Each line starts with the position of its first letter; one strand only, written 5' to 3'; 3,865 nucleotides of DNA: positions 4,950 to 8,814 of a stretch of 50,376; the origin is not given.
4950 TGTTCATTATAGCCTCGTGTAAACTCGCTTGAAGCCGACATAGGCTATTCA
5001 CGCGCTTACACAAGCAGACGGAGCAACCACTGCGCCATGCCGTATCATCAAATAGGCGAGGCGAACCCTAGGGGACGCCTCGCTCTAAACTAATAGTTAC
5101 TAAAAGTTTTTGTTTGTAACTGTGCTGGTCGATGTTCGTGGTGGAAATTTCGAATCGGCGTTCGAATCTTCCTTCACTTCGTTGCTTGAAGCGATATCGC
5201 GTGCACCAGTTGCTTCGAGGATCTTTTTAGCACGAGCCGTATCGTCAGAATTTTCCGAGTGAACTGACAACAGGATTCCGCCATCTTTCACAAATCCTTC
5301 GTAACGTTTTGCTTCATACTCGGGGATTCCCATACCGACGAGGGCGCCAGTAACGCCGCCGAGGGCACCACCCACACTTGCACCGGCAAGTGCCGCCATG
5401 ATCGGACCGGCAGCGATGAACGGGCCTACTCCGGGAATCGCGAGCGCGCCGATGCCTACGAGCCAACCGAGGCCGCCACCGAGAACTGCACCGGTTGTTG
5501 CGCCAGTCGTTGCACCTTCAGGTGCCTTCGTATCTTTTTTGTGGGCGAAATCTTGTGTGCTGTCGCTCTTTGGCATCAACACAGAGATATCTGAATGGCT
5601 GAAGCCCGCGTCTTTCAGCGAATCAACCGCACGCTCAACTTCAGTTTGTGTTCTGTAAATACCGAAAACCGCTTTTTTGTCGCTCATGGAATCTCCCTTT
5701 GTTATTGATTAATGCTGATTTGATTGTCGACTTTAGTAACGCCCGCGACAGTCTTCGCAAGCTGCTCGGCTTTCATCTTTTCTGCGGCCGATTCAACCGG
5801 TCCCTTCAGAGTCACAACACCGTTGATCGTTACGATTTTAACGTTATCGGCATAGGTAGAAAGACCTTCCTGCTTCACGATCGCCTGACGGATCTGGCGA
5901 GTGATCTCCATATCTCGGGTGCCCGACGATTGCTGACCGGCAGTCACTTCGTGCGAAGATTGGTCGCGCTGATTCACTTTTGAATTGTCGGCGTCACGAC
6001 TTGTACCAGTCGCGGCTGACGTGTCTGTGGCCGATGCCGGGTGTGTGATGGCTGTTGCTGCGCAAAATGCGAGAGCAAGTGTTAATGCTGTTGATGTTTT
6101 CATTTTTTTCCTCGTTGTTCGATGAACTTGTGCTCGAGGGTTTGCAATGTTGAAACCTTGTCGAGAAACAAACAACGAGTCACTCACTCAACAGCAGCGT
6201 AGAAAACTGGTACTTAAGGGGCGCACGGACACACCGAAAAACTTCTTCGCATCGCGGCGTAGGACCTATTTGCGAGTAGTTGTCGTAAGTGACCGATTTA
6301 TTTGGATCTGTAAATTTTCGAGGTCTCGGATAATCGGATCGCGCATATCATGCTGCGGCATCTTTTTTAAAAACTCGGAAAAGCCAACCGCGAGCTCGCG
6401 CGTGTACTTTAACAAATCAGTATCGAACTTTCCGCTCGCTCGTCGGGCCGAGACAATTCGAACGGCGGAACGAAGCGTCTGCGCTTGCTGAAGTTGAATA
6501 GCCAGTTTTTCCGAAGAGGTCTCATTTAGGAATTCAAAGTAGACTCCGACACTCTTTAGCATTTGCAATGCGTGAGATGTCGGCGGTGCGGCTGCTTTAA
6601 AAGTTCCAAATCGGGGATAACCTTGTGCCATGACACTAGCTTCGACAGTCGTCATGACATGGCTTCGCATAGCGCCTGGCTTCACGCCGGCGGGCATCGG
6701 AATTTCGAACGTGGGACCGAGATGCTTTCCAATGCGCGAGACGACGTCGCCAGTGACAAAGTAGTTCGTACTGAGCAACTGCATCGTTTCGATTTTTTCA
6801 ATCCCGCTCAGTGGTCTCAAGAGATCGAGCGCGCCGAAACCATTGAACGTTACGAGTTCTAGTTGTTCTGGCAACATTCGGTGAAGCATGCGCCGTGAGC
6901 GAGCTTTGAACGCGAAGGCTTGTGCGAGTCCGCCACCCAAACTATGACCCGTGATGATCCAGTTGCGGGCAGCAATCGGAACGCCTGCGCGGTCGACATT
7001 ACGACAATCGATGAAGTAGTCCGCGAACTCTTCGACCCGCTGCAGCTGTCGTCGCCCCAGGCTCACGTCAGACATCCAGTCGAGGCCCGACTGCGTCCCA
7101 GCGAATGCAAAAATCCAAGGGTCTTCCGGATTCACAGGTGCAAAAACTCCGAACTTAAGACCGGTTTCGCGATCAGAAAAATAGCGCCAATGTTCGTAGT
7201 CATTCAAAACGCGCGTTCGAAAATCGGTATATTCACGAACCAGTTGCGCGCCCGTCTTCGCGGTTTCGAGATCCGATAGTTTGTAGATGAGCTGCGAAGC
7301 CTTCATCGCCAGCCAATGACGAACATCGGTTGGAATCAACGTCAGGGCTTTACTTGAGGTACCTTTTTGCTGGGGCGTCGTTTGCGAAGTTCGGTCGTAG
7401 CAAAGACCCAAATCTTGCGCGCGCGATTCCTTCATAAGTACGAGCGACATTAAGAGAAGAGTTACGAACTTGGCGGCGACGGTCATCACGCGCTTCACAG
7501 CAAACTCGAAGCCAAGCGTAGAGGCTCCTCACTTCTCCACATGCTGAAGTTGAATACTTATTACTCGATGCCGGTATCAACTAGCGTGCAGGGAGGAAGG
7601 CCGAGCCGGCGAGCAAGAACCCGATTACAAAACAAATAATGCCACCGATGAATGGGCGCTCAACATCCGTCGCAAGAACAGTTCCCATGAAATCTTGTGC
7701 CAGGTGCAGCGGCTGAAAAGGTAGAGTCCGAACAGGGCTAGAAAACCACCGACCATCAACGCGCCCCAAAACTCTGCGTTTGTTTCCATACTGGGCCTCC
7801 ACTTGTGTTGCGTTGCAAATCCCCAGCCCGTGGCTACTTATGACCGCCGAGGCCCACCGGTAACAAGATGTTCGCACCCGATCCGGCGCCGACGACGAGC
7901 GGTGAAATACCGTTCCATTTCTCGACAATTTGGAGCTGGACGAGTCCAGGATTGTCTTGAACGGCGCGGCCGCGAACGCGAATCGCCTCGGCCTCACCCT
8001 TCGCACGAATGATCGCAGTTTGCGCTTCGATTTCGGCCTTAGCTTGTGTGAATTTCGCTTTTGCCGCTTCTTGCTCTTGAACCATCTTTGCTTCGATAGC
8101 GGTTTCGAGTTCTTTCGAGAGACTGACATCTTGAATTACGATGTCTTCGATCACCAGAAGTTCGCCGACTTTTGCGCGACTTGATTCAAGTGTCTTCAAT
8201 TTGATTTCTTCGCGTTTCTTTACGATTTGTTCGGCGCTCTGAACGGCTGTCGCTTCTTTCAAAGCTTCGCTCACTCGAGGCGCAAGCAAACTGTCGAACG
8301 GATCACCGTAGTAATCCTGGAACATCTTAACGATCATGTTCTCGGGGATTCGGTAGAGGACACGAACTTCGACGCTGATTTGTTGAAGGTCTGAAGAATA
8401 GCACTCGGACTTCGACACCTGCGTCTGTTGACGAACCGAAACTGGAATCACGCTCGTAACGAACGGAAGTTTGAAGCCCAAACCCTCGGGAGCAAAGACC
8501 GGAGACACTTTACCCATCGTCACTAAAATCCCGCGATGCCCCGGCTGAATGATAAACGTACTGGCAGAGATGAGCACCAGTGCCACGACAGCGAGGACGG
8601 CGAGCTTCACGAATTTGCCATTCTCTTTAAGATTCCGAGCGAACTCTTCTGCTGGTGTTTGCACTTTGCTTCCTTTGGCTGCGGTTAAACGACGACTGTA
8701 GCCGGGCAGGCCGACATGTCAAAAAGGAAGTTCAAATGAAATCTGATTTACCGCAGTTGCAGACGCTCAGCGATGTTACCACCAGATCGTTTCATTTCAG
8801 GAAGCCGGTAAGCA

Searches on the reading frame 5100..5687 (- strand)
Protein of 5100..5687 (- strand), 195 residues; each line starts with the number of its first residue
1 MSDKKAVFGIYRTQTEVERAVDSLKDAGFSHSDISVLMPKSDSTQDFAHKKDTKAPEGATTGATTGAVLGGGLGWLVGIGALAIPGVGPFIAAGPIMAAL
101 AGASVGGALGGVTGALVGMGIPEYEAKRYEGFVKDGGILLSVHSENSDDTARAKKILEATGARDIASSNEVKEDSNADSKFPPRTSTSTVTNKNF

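Call 53: search_protein_families(library=pfam, proteins=[window:5100-5687:-], max_evalue=0.0001)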
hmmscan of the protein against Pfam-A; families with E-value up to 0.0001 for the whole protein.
window:5100-5687:- (195 aa): 2 families
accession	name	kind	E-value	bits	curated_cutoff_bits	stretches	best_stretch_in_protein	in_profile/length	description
PF11181.13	YflT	-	7.5e-10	39.6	26.2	1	8-70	3-63/99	Heat induced stress protein YflT domain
PF11821.13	ActD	-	2.2e-07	31.2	25.7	1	6-165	2-168/170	Alternative complex III, ActD subunit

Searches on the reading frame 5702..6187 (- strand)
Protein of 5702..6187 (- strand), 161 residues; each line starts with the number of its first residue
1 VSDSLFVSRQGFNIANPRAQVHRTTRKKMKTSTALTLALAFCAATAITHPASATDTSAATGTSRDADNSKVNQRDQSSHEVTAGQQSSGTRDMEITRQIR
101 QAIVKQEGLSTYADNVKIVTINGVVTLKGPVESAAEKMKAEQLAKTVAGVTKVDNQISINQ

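Call 53: search_protein_families(library=pfam, proteins=[window:5702-6187:-], max_evalue=0.0001)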
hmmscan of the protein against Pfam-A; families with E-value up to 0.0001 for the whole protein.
window:5702-6187:- (161 aa): 1 family
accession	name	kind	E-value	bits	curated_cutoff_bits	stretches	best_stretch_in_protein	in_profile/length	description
PF04972.22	BON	-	1.3e-16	61.1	27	1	92-160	2-68/69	BON domain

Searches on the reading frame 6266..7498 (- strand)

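Call 53: search_protein_families(library=pfam, proteins=[window:6266-7498:-], max_evalue=0.0001)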
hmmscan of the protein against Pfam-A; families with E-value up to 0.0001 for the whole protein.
window:6266-7498:- (410 aa): 1 family
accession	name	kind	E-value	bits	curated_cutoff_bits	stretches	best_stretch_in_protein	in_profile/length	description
PF01764.32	Lipase_3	-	4.5e-05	23.8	22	0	181-218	66-100/140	Lipase (class 3)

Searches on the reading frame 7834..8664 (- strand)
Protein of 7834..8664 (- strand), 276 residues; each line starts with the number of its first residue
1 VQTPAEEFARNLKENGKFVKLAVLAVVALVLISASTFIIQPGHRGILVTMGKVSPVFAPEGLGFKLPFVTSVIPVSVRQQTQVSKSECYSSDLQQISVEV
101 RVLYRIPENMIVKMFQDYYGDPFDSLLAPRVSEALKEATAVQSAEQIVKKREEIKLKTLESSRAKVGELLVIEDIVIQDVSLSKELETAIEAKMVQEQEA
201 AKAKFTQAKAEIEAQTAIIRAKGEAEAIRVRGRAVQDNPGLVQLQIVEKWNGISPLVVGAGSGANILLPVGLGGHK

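Call 53: search_protein_families(library=pfam, proteins=[window:7834-8664:-], max_evalue=0.0001)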
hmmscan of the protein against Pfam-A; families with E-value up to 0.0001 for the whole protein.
window:7834-8664:- (276 aa): 1 family
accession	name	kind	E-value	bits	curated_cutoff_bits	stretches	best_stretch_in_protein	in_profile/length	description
PF01145.31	Band_7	-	4.5e-27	95.7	23.6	1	37-211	1-175/176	SPFH domain / Band 7 family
